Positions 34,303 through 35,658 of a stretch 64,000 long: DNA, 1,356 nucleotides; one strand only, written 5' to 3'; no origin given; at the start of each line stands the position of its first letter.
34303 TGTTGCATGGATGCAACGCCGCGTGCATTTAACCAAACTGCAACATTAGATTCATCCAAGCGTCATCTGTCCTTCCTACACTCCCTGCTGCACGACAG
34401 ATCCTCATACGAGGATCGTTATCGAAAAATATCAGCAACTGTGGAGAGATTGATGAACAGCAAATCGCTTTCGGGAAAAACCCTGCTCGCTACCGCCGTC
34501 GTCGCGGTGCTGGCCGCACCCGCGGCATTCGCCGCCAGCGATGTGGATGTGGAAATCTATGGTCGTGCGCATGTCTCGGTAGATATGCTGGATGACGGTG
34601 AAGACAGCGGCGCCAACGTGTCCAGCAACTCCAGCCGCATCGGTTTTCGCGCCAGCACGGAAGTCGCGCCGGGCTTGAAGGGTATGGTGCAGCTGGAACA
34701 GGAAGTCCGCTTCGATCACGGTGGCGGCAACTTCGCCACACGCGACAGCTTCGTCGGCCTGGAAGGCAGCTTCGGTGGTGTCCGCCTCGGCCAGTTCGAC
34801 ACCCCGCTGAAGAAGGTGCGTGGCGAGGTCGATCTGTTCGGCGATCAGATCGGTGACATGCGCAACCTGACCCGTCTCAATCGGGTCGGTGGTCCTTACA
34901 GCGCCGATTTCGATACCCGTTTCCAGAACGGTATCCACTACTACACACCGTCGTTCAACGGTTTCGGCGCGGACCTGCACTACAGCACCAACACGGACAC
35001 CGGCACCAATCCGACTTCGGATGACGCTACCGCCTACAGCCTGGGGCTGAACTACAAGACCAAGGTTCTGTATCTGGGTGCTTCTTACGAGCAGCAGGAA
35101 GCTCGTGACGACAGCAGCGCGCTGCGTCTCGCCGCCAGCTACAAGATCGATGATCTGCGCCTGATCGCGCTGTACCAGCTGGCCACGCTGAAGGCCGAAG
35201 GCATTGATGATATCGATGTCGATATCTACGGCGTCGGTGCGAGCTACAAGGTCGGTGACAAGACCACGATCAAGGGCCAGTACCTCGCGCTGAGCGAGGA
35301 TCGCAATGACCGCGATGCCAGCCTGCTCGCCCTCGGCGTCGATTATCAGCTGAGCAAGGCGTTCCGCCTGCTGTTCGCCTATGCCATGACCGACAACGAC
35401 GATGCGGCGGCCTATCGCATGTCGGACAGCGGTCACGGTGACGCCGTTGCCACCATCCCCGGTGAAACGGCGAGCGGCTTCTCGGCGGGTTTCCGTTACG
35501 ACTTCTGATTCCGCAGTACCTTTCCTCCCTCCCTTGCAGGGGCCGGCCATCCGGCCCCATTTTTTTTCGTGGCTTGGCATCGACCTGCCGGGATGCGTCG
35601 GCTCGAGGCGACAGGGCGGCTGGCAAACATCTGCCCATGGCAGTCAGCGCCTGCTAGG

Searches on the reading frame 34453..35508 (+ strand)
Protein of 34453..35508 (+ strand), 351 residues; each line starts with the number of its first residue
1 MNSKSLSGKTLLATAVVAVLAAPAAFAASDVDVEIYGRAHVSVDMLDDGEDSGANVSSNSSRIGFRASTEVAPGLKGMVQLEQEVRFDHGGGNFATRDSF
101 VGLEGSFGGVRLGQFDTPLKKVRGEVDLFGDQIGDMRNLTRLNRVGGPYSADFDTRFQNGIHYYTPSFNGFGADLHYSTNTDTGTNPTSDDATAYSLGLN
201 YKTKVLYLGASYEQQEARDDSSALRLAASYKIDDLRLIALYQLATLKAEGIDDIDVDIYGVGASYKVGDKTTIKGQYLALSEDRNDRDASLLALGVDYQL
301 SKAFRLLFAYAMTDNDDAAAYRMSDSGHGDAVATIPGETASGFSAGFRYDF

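Call 9: search_protein_families(library=pfam, proteins=[window:34453-35508:+])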
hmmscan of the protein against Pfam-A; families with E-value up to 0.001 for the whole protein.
window:34453-35508:+ (351 aa): 3 families
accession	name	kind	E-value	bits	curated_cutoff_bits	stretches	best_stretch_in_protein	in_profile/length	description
PF13609.12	Porin_4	-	4e-57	194.8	27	1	14-317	2-309/310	Gram-negative porin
PF00267.27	Porin_1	-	7.6e-15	55.6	23.7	1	50-220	20-192/337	Gram-negative porin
PF13505.12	OMP_b-brl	-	9e-06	26.4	28.7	1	168-351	19-175/175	Outer membrane protein beta-barrel domain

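Call 10: find_encoding_contigs(protein=window:34453-35508:+, flank=10000, max_places=10)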
Protein window:34453-35508:+ (351 aa): 1 contig read that carries it; 1 place shown.
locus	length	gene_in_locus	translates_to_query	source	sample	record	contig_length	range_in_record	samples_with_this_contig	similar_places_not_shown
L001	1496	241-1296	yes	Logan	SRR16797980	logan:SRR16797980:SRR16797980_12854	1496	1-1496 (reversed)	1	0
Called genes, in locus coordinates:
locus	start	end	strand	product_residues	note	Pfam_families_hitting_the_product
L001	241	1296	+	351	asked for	PF13505:OMP_b-brl (faint), PF13609:Porin_4, PF00267:Porin_1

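Call 26: find_homologous_proteins(query=window:34453-35508:+, max_evalue=1e-40)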
Query window:34453-35508:+ (351 aa): 296 proteins with E <= 1e-40 among 8000 candidates; the best 120 are listed.
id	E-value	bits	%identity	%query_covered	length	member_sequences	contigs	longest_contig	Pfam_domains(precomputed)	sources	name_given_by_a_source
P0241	3.0e-224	762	100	100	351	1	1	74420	PF00267.28,PF13505.13,PF13609.13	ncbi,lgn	-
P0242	8.5e-201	685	89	100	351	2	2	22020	PF00267.28,PF13609.13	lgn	-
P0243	5.3e-191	653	84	100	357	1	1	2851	PF00267.28,PF13609.13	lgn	-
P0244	6.3e-170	583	81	91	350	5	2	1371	PF00267.28,PF13609.13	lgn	-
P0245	1.4e-164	566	79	92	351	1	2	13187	PF00267.28,PF13609.13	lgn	-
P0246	2.0e-159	549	76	92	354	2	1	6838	PF00267.28,PF13609.13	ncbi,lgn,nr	ncbi:MAG: porin [Chromatiales bacterium]|nr:porin [Chromatiales bacterium]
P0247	7.8e-131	455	64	97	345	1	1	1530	PF00267.28,PF13609.13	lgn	-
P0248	1.7e-125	437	62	100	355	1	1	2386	PF00267.28,PF13609.13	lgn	-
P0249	2.3e-112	394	56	98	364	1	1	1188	PF00267.28,PF13609.13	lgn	-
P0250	1.9e-110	388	57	91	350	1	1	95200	PF00267.28,PF13609.13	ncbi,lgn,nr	ncbi:MAG TPA: porin [Gammaproteobacteria bacterium]|nr:porin [Gammaproteobacteria bacterium]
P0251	2.3e-110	388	58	91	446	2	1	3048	PF00267.28,PF13609.13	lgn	-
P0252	4.6e-110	387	57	99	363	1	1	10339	PF00267.28,PF13609.13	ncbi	ncbi:MAG TPA: porin [Gammaproteobacteria bacterium]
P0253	3.7e-109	384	58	98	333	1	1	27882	PF00267.28,PF13609.13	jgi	jgi:predicted porin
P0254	1.3e-108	382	58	91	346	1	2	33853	PF00267.28,PF13609.13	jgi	jgi:predicted porin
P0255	2.3e-108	381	55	98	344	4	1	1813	PF00267.28,PF13609.13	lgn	-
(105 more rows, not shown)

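Call 27: find_encoding_contigs(protein=P0242, flank=10000, max_places=3)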
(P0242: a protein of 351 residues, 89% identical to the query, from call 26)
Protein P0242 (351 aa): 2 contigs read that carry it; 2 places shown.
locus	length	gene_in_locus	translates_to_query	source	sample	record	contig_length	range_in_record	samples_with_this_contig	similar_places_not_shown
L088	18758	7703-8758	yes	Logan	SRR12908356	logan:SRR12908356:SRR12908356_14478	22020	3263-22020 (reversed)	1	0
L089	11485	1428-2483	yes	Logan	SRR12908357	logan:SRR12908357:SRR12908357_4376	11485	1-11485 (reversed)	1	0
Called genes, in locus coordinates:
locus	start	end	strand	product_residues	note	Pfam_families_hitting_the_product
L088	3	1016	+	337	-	?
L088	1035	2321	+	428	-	PF12221:HflK_N, PF01145:Band_7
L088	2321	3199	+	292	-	PF01145:Band_7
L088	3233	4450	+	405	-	PF13393:tRNA-synt_His, PF27460:HisZ_C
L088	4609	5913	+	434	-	PF00709:Adenylsucc_synt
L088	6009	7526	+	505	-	PF03806:ABG_transport, PF03606:DcuC (weak)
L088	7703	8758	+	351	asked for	PF13609:Porin_4, PF00267:Porin_1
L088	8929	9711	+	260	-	PF00072:Response_reg, PF00486:Trans_reg_C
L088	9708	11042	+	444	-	PF00672:HAMP, PF00512:HisKA, PF02518:HATPase_c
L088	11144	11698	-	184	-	PF01475:FUR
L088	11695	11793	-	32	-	-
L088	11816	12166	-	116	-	PF11804:DUF3325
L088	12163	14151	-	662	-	PF03929:PepSY_TM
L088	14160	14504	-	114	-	-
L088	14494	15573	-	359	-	PF01497:Peripla_BP_2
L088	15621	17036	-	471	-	PF13489:Methyltransf_23, PF02390:Methyltransf_4 (weak), PF08241:Methyltransf_11, PF08242:Methyltransf_12, PF13649:Methyltransf_25, PF13847:Methyltransf_31, PF10119:MethyTransf_Reg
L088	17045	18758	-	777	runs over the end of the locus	PF07715:Plug, PF00593:TonB_dep_Rec_b-barrel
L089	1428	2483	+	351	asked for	PF13609:Porin_4, PF00267:Porin_1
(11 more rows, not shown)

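Call 28: find_encoding_contigs(protein=P0245, flank=10000, max_places=3)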
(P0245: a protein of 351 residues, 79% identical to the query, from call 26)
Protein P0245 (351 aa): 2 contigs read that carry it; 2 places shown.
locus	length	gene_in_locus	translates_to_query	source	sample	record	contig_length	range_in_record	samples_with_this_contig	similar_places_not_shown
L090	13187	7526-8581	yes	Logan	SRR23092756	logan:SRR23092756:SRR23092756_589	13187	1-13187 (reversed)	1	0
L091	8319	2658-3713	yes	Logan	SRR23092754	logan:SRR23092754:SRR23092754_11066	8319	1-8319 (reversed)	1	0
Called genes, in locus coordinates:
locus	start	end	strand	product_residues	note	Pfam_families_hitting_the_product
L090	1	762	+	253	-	?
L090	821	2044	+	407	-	PF12221:HflK_N, PF01145:Band_7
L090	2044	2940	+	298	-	PF01145:Band_7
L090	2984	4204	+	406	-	PF13393:tRNA-synt_His, PF27460:HisZ_C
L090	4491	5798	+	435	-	PF00709:Adenylsucc_synt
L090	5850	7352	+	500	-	PF03806:ABG_transport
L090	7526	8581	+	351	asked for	PF13609:Porin_4, PF00267:Porin_1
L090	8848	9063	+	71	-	PF02381:MraZ (faint), PF04014:MazE_antitoxin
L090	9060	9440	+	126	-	PF01850:PIN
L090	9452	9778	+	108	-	-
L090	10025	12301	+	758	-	PF08461:WHD_RNase_R, PF08206:OB_RNB, PF17876:CSD2, PF00773:RNB, PF00575:S1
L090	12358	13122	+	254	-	PF08032:SpoU_sub_bind, PF00588:SpoU_methylase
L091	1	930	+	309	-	?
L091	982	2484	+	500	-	PF03806:ABG_transport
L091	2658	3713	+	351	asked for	PF13609:Porin_4, PF00267:Porin_1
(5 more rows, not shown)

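Call 29: find_encoding_contigs(protein=P0246, flank=10000, max_places=3)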
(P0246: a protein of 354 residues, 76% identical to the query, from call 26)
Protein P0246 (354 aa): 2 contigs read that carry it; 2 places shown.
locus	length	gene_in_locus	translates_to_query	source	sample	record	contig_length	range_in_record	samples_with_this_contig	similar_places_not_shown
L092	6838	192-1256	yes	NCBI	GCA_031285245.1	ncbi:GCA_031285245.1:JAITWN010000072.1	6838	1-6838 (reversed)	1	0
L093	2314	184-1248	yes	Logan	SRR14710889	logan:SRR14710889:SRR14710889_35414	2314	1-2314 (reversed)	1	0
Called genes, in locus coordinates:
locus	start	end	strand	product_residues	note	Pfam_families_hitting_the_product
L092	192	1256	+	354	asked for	PF13609:Porin_4, PF00267:Porin_1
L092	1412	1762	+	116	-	PF04014:MazE_antitoxin (weak)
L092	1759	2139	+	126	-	PF01850:PIN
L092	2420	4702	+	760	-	PF08461:WHD_RNase_R, PF08206:OB_RNB, PF17876:CSD2, PF00773:RNB, PF00575:S1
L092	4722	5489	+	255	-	PF08032:SpoU_sub_bind, PF00588:SpoU_methylase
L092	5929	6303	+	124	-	PF01250:Ribosomal_S6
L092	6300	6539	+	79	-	PF01084:Ribosomal_S18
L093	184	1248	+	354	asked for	PF13609:Porin_4, PF00267:Porin_1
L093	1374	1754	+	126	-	PF04014:MazE_antitoxin (weak)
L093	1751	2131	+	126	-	PF01850:PIN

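Call 32: search_protein_families(library=ncbifam, proteins=[window:34453-35508:+], max_evalue=1e-10)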
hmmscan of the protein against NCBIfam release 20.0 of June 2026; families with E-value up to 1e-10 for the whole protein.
window:34453-35508:+ (351 aa): 1 family
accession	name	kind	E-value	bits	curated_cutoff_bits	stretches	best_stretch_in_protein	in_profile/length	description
NF040479.1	porin_porB_Neis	equivalog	2.4e-23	83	480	1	5-271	4-275/344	trimeric porin PorB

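Call 46: find_related_loci(query=window:34453-35508:+, collection=metagenome_contigs, flank=1500)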
Query window:34453-35508:+ (351 aa) in metagenome_contigs; peptide patterns used: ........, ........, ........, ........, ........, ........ (x = any residue, [..] = any of these).
130 stretches matched a pattern; 3 encode a relative of the query (tblastn E <= 1e-3); 3 distinct loci.
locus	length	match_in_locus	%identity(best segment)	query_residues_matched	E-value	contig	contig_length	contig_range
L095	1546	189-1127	46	32-351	6e-84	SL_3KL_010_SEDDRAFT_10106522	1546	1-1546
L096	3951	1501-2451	43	32-351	2e-68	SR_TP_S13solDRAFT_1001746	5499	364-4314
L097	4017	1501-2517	31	9-351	9e-43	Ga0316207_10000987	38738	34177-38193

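Call 47: find_encoding_contigs(protein=P0248, flank=3000, max_places=2)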
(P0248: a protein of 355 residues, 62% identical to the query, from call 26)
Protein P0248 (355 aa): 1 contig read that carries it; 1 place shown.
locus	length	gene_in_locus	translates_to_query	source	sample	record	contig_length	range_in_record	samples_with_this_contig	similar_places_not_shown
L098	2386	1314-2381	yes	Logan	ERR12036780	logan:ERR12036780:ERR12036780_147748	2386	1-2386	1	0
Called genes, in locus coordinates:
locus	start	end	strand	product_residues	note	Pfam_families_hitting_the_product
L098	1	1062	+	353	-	?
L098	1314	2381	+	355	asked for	PF13609:Porin_4, PF00267:Porin_1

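Call 48: find_encoding_contigs(protein=P0243, flank=3000, max_places=2)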
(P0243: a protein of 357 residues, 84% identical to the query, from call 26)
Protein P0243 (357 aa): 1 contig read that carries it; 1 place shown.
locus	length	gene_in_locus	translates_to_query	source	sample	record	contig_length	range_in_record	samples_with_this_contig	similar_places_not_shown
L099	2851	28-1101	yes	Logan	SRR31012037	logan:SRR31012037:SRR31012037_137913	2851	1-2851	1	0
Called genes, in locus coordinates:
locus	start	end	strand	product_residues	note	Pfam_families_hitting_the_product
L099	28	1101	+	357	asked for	PF13609:Porin_4, PF00267:Porin_1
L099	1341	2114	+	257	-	PF00072:Response_reg, PF00486:Trans_reg_C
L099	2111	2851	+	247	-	?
